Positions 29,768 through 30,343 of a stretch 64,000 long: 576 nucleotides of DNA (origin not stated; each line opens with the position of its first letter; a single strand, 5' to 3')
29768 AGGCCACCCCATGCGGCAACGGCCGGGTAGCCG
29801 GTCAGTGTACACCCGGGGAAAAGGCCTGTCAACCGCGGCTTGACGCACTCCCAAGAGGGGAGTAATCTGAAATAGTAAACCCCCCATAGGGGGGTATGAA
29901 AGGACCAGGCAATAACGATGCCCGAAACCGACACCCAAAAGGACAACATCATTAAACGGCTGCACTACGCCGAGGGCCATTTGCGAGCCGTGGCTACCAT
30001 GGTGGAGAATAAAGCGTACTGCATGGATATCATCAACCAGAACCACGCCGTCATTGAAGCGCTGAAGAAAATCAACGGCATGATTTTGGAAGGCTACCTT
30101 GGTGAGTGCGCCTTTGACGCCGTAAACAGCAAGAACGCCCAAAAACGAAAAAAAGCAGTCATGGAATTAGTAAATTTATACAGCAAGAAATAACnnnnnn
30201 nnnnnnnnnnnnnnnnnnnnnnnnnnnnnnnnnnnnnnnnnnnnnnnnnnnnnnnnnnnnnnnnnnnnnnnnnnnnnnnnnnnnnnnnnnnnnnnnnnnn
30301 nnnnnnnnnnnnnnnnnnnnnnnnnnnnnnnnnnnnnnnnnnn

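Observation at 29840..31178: CsoR-like repressor with C6-ATA-G6 operator controls a TrxB carrying a Met-rich copper-binding-like tail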

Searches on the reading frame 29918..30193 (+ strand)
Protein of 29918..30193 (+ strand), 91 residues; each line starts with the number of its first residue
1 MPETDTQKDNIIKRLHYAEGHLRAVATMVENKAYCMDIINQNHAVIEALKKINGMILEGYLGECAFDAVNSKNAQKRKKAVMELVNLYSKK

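Call 3: search_protein_families(library=pfam, proteins=[window:29918-30193:+], max_evalue=0.01)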
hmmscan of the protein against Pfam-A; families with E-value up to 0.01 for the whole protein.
window:29918-30193:+ (91 aa): 1 family
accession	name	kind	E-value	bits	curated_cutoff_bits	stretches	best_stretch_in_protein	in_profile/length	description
PF02583.22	Trns_repr_metal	-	1.4e-19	70.7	22.8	1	7-87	1-75/78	Metal-sensitive transcriptional repressor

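Call 6: search_solved_structures(query=window:29918-30193:+, max_evalue=1, show_alignments=5)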
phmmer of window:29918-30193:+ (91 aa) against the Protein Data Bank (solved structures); distinct sequences matched with E-value up to 1: 11.
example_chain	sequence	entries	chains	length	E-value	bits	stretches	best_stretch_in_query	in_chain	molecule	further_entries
4m1p_A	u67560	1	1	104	4.2e-12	49.2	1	2-90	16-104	Copper-sensitive operon repressor (CsoR)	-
2hh7_A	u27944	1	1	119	2.8e-08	37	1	6-78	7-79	Hypothetical protein CsoR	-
5fmn_A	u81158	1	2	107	7.3e-08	35.7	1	9-79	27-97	INRS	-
4adz_A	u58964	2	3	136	1.6e-07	34.6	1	7-70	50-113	CSOR | COPPER SENSITIVE OPERON REPRESSOR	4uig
7mq3_A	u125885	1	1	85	1e-06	32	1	12-83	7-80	Copper-sensing transcriptional repressor csoR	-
7mq1_A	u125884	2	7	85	1e-06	32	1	12-83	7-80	Copper-sensing transcriptional repressor csoR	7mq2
3aai_A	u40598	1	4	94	1.3e-06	31.7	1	10-73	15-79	Copper homeostasis operon regulatory protein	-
6ahx_A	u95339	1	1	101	5.6e-06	29.7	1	8-75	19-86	Putative cytosolic protein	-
5lbm_A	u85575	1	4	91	0.0026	21.2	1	1-88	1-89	Transcriptional repressor FrmR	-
1dut_A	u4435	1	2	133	0.72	13.4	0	12-72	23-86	DUTP PYROPHOSPHATASE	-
1f7d_A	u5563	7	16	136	0.75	13.4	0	12-72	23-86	POL POLYPROTEIN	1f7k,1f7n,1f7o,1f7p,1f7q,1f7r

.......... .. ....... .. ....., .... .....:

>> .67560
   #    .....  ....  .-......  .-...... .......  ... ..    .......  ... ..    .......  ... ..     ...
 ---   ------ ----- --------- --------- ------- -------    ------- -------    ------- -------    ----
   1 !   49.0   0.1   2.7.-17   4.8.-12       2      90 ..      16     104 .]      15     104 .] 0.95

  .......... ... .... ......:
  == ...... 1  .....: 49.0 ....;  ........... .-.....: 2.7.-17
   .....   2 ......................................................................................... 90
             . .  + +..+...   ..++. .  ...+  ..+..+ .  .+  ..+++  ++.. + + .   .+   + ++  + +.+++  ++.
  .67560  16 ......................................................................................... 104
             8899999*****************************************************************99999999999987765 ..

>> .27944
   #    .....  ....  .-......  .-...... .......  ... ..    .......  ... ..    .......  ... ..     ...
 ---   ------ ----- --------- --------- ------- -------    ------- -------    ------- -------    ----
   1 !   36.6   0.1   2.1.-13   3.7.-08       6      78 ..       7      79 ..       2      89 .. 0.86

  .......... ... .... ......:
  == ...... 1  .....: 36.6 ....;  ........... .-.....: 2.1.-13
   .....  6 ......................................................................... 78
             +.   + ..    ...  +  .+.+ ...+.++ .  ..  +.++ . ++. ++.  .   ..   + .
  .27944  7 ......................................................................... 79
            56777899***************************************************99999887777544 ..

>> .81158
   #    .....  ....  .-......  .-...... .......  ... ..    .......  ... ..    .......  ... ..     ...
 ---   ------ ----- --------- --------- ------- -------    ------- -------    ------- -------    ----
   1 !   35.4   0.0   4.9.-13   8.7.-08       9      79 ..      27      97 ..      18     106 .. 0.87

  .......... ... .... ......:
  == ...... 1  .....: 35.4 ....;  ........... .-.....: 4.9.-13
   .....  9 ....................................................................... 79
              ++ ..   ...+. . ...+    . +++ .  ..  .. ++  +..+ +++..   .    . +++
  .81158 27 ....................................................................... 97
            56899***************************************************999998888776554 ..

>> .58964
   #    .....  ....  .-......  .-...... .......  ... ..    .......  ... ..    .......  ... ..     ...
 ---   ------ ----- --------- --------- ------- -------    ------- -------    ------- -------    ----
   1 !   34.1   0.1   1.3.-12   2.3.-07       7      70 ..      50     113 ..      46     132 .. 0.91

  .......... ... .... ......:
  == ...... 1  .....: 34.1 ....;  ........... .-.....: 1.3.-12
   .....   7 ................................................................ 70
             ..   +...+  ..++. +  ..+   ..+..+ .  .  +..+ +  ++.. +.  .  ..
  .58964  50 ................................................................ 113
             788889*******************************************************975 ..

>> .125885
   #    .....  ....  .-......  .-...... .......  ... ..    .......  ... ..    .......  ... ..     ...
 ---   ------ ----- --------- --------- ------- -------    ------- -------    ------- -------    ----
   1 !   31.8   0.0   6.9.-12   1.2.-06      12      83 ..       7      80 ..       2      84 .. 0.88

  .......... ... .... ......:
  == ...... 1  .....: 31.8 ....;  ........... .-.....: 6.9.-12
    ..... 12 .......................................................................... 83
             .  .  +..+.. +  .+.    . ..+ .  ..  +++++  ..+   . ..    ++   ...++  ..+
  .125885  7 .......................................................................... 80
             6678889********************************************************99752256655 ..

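Call 7: search_protein_families(library=ncbifam, proteins=[window:29918-30193:+], max_evalue=0.01)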
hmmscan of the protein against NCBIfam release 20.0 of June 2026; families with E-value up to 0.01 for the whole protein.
window:29918-30193:+ (91 aa): 2 families
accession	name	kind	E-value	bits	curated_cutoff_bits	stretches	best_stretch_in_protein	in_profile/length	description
NF052430.1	repress_RicR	exception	7.3e-14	52.2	175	1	6-79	6-79/93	copper-sensing transcriptional repressor RicR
NF008464.0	PRK11352.1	equivalog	1.1e-07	32.2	133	1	1-87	1-85/91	formaldehyde-responsive transcriptional repressor FrmR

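Call 8: find_homologous_proteins(query=window:29918-30193:+, max_evalue=0.00001)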
Query window:29918-30193:+ (91 aa): 149 proteins with E <= 0.00001 among 153 candidates; the best 120 are listed.
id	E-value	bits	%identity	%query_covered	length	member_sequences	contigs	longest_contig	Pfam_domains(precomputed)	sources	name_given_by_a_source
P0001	4.9e-52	191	99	100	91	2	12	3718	PF02583.23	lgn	-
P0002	9.1e-45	168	86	100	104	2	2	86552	PF02583.23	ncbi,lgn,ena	-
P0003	1.5e-44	167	86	100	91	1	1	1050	PF02583.23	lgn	-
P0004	3.6e-44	166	88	99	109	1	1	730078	PF02583.23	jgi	jgi:DNA-binding FrmR family transcriptional regulator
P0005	1.8e-43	163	82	100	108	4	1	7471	PF02583.23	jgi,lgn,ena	-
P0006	2.2e-43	163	83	100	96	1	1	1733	PF02583.23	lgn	-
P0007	2.5e-43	163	86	100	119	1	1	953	PF02583.23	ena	-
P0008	7.5e-43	161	84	99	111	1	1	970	PF02583.23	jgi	jgi:CsoR family transcriptional regulator, copper-sensing transcriptional repressor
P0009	1.8e-42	160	84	99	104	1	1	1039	PF02583.23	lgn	-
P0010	2.7e-42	160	89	93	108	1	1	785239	PF02583.23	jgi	jgi:DNA-binding FrmR family transcriptional regulator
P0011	1.3e-41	158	86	99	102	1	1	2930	PF02583.23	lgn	-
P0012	2.4e-40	154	82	98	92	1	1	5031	PF02583.23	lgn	-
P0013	8.2e-40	152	85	92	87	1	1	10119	PF02583.23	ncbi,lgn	-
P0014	2.1e-39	151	82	97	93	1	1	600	PF02583.23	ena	-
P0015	3.6e-39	150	78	100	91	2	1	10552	PF02583.23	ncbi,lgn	-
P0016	3.0e-38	147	78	100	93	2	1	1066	PF02583.23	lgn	-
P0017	4.9e-38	146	74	100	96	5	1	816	PF02583.23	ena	-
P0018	1.5e-37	145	75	96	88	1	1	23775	PF02583.23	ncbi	-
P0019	4.9e-37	143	78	96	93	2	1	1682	PF02583.23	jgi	-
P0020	5.8e-37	143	77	100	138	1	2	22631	PF02583.23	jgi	jgi:CsoR family transcriptional regulator, copper-sensing transcriptional repressor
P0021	6.1e-37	143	79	96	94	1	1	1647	PF02583.23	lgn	-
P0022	7.6e-37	142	75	97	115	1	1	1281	PF02583.23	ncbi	-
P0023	9.9e-37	142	75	98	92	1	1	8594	PF02583.23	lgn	-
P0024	1.5e-36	141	77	96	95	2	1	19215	PF02583.23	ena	-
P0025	1.7e-36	141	71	100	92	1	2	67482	PF02583.23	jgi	jgi:CsoR family transcriptional regulator, copper-sensing transcriptional repressor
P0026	2.6e-36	141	77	100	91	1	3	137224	PF02583.23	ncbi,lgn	-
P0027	3.4e-36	140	74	98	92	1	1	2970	PF02583.23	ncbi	-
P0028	4.0e-36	140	76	92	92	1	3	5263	PF02583.23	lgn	-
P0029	4.4e-36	140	75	98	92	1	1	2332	PF02583.23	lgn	-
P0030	5.4e-36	140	74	100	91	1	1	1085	PF02583.23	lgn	-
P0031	6.2e-36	139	74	100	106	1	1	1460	PF02583.23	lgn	-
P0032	6.7e-36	139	74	96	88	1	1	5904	PF02583.23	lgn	-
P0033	8.3e-36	139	76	93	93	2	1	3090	PF02583.23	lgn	-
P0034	1.3e-35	138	71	100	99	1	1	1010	PF02583.23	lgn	-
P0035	1.4e-35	138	74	95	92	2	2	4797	PF02583.23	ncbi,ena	-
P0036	1.5e-35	138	74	100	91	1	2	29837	PF02583.23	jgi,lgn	jgi:DNA-binding FrmR family transcriptional regulator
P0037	1.7e-35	138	74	100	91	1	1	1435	PF02583.23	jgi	jgi:DNA-binding FrmR family transcriptional regulator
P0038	2.2e-35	138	71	100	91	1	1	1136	PF02583.23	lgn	-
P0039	2.4e-35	138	76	92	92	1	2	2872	PF02583.23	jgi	jgi:CsoR family transcriptional regulator, copper-sensing transcriptional repressor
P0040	3.2e-35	137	71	100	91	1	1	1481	PF02583.23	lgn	-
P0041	3.7e-35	137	74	100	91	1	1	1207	PF02583.23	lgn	-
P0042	5.5e-35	136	76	92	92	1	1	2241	PF02583.23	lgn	-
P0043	5.9e-35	136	73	100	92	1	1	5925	PF02583.23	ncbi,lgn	-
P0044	7.7e-35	136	75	97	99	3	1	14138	PF02583.23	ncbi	-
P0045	9.3e-35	136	84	85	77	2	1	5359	PF02583.23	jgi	jgi:DNA-binding FrmR family transcriptional regulator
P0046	9.6e-35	136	70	99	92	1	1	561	PF02583.23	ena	-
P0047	9.7e-35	136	71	98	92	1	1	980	PF02583.23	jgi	jgi:CsoR family transcriptional regulator, copper-sensing transcriptional repressor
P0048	1.5e-34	135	72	97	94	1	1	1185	PF02583.23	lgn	-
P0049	1.7e-34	135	70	100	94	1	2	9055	PF02583.23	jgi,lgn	jgi:DNA-binding FrmR family transcriptional regulator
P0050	1.9e-34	135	75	98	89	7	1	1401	PF02583.23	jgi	jgi:CsoR family transcriptional regulator, copper-sensing transcriptional repressor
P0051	2.0e-34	135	67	100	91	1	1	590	PF02583.23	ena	-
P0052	2.6e-34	134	70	100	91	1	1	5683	PF02583.23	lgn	-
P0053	2.7e-34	134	70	96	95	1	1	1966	PF02583.23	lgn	-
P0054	3.0e-34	134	69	99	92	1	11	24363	PF02583.23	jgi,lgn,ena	jgi:DNA-binding FrmR family transcriptional regulator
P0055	4.4e-34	134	72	97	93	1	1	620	PF02583.23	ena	-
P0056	4.6e-34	134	71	96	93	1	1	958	PF02583.23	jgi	jgi:DNA-binding FrmR family transcriptional regulator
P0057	5.0e-34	133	69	97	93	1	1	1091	PF02583.23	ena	-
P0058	5.1e-34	133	70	100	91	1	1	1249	PF02583.23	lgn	-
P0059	5.2e-34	133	77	91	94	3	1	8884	PF02583.23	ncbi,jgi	-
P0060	6.2e-34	133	69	100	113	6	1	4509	PF02583.23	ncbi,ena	-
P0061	6.3e-34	133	69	100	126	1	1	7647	PF02583.23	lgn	-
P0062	7.1e-34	133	70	100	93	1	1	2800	PF02583.23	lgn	-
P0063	7.7e-34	133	66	100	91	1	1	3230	PF02583.23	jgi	jgi:DNA-binding FrmR family transcriptional regulator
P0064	8.5e-34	133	73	92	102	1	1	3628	PF02583.23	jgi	jgi:CsoR family transcriptional regulator, copper-sensing transcriptional repressor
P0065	9.5e-34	133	69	98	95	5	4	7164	PF02583.23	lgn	-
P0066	9.8e-34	132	73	92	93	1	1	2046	PF02583.23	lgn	-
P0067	1.0e-33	132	67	98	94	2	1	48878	PF02583.23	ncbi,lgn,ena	-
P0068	1.1e-33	132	75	97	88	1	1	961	PF02583.23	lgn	-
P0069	1.1e-33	132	69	96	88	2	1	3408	PF02583.23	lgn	-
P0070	1.6e-33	132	72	98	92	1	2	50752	PF02583.23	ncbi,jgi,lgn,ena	-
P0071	2.2e-33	131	66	98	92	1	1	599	PF02583.23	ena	-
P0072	2.3e-33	131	73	92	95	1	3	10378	PF02583.23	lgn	-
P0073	2.5e-33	131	68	100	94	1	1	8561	PF02583.23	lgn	-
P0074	3.0e-33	131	68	99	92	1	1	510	PF02583.23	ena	-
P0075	3.4e-33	131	67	100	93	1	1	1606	PF02583.23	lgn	-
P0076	4.2e-33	130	67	99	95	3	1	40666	PF02583.23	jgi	jgi:DNA-binding FrmR family transcriptional regulator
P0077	4.6e-33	130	65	100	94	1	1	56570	PF02583.23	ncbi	-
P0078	4.7e-33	130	69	99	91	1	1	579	PF02583.23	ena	-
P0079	6.0e-33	130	68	99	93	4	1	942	PF02583.23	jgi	jgi:DNA-binding FrmR family transcriptional regulator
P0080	6.2e-33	130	67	100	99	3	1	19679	PF02583.23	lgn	-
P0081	6.3e-33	130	70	95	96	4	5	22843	PF02583.23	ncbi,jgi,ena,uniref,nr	ncbi:MAG: transcriptional regulator [Candidatus Doudnabacteria bacterium CG10_big_fil_rev_8_21_14_0_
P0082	1.0e-32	129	69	99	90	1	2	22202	PF02583.23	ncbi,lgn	-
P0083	1.1e-32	129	66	100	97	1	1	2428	PF02583.23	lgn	-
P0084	1.1e-32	129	66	95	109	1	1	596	PF02583.23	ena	-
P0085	1.2e-32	129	70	95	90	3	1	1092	PF02583.23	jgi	jgi:DNA-binding FrmR family transcriptional regulator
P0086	1.2e-32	129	65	99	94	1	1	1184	PF02583.23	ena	-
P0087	1.4e-32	129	66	100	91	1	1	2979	PF02583.23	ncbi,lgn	-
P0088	1.6e-32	129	70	100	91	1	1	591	PF02583.23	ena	-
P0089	1.7e-32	129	68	99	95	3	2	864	PF02583.23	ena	-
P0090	2.0e-32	128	71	91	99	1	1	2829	PF02583.23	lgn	-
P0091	2.0e-32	128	68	100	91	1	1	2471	PF02583.23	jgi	jgi:CsoR family transcriptional regulator, copper-sensing transcriptional repressor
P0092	2.3e-32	128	67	100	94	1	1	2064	PF02583.23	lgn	-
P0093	2.4e-32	128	66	99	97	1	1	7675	PF02583.23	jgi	jgi:CsoR family transcriptional regulator, copper-sensing transcriptional repressor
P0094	2.5e-32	128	67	95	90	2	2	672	PF02583.23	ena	-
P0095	3.2e-32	128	66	98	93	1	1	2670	PF02583.23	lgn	-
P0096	3.3e-32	128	68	99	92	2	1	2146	PF02583.23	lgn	-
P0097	3.4e-32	128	69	95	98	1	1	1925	PF02583.23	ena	-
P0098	3.4e-32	128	67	97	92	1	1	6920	PF02583.23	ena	-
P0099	4.0e-32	127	68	99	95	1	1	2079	PF02583.23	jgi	jgi:DNA-binding FrmR family transcriptional regulator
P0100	4.7e-32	127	68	97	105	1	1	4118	PF02583.23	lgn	-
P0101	8.2e-32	126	66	99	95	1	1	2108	PF02583.23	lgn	-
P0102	8.5e-32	126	69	100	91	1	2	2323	PF02583.23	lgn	-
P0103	1.0e-31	126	69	95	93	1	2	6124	PF02583.23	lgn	-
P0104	1.1e-31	126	69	95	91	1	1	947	PF02583.23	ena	-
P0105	1.3e-31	126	66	97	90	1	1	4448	PF02583.23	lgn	-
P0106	1.6e-31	125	70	92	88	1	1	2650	PF02583.23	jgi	jgi:DNA-binding FrmR family transcriptional regulator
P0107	2.2e-31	125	64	100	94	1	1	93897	PF02583.23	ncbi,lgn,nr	ncbi:MAG: metal-sensing transcriptional repressor [Candidatus Doudnabacteria bacterium]|nr:metal-sen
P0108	2.9e-31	125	65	95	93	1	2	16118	PF02583.23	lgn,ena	-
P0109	3.1e-31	125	64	96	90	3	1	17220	PF02583.23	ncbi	-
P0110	3.7e-31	124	64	100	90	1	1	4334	PF02583.23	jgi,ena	-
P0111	5.0e-31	124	71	93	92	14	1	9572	PF02583.23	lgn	-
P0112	8.0e-31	123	68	92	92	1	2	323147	PF02583.23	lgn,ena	-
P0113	9.8e-31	123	68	93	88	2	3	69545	PF02583.23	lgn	-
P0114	1.2e-30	123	69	93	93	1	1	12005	PF02583.23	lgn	-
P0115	1.3e-30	122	69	91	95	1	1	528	PF02583.23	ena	-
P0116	1.4e-30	122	67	98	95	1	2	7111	PF02583.23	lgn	-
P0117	1.7e-30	122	75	84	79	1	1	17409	PF02583.23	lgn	-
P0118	1.7e-30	122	60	100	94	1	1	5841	PF02583.23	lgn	-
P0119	1.9e-30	122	64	100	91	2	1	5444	PF02583.23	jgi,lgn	jgi:DNA-binding FrmR family transcriptional regulator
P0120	1.9e-30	122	68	93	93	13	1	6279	PF02583.23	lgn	-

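Call 10: find_related_loci(query=A1, collection=genome_contigs, flank=5000)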
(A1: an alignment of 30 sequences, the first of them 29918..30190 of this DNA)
Query A1 (91 aa) in genome_contigs; peptide patterns used: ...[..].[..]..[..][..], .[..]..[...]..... (x = any residue, [..] = any of these).
161 stretches matched a pattern; 31 encode a relative of the query (tblastn E <= 1e-3); 31 distinct loci.
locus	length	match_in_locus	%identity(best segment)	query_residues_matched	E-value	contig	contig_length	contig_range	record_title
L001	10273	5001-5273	86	1-91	2e-51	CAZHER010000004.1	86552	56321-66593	MAG TPA_asm: uncultured Candidatus Saccharibacteria bacterium isolate binchicken_co326_173 genome assembly, contig: NODE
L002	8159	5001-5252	85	8-91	1e-45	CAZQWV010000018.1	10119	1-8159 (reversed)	MAG TPA_asm: uncultured Candidatus Saccharibacteria bacterium isolate SRP300315_co1_34 genome assembly, contig: NODE_285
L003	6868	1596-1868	78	1-91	3e-45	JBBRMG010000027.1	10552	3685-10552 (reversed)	MAG: Candidatus Doudnabacteria bacterium isolate La1_metabat2.020 LA1C_B2.020_k141_3542007L_10552_cov_12.0017, whole gen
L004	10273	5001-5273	77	1-91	5e-43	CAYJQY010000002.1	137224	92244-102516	MAG TPA_asm: uncultured Candidatus Saccharibacteria bacterium isolate ERP125453_co1_47 genome assembly, contig: NODE_46_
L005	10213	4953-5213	75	5-91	7e-43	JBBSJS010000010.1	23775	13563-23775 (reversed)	MAG: Candidatus Doudnabacteria bacterium isolate LS4_metabat2.068 LS4_metabat2.068_K_3440527_L_23775_cov_10.0000, whole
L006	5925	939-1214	73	1-91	2e-42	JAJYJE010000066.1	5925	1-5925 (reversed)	MAG: bacterium isolate DBS2-1.bin146 NODE_27432_length_5925_cov_1.079510, whole genome shotgun sequence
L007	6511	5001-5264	74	3-90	1e-41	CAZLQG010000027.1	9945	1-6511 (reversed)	MAG TPA_asm: uncultured Candidatus Saccharibacteria bacterium isolate SRP178699_co2_524 genome assembly, contig: NODE_68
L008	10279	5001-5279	70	1-91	2e-40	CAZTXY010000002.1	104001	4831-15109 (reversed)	MAG TPA_asm: uncultured Candidatus Saccharibacteria bacterium isolate SRP192515_co2_146 genome assembly, contig: NODE_10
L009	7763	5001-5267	69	3-91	4e-40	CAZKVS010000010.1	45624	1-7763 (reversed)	MAG TPA_asm: uncultured Candidatus Saccharibacteria bacterium isolate SRP286056_co2_73 genome assembly, contig: NODE_912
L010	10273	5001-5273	70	1-91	1e-39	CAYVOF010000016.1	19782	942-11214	MAG TPA_asm: uncultured Candidatus Saccharibacteria bacterium isolate SRP192515_co2_194 genome assembly, contig: NODE_21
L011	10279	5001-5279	67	1-90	2e-39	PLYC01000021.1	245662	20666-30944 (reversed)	MAG: Candidatus Doudnabacteria bacterium isolate palsa_1336 73.20120700_P3D.308_contig_11217, whole genome shotgun seque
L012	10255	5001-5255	70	2-91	4e-39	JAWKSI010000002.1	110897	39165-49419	MAG: Candidatus Doudnabacteria bacterium isolate ABC2.18 ABC2.18.fa-2, whole genome shotgun sequence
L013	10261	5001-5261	69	4-90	4e-39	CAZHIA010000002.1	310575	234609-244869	MAG TPA_asm: uncultured Candidatus Saccharibacteria bacterium isolate SRP257259_co1_13 genome assembly, contig: NODE_16_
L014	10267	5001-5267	67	3-91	3e-39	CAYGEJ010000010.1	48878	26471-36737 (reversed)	MAG TPA_asm: uncultured Candidatus Saccharibacteria bacterium isolate ERP113451_co1_281 genome assembly, contig: NODE_57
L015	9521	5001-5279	67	1-91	9e-39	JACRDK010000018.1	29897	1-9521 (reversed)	MAG: Candidatus Doudnabacteria bacterium isolate NC_groundwater_1670_Pr3_B-0.1um_42_13 SR-2_scaffold_141_2305021, whole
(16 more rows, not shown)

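Call 35: search_solved_structures(query=A1, max_evalue=0.01, show_alignments=0)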
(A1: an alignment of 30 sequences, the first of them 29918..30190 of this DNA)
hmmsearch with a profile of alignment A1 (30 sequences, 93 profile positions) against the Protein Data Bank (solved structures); distinct sequences matched with E-value up to 0.01: 10.
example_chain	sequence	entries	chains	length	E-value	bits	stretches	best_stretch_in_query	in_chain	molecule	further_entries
4m1p_A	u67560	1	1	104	4.9e-15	58.6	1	5-91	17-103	Copper-sensitive operon repressor (CsoR)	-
2hh7_A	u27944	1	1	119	1e-14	57.5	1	5-87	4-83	Hypothetical protein CsoR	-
6ahx_A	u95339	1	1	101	1.6e-12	50.5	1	4-79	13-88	Putative cytosolic protein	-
5fmn_A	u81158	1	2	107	1.6e-12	50.5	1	6-81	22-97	INRS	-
4adz_A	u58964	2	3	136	2.6e-12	49.9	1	7-71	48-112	CSOR | COPPER SENSITIVE OPERON REPRESSOR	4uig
7mq1_A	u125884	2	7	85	2.4e-10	43.6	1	12-88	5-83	Copper-sensing transcriptional repressor csoR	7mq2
7mq3_A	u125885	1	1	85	3.2e-10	43.1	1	12-88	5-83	Copper-sensing transcriptional repressor csoR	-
3aai_A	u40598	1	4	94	6.6e-10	42.1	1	10-73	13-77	Copper homeostasis operon regulatory protein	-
5lbm_A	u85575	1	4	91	2.3e-05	27.6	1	6-90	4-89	Transcriptional repressor FrmR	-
5lcy_A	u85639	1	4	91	0.0018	21.5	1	6-62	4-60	Frmr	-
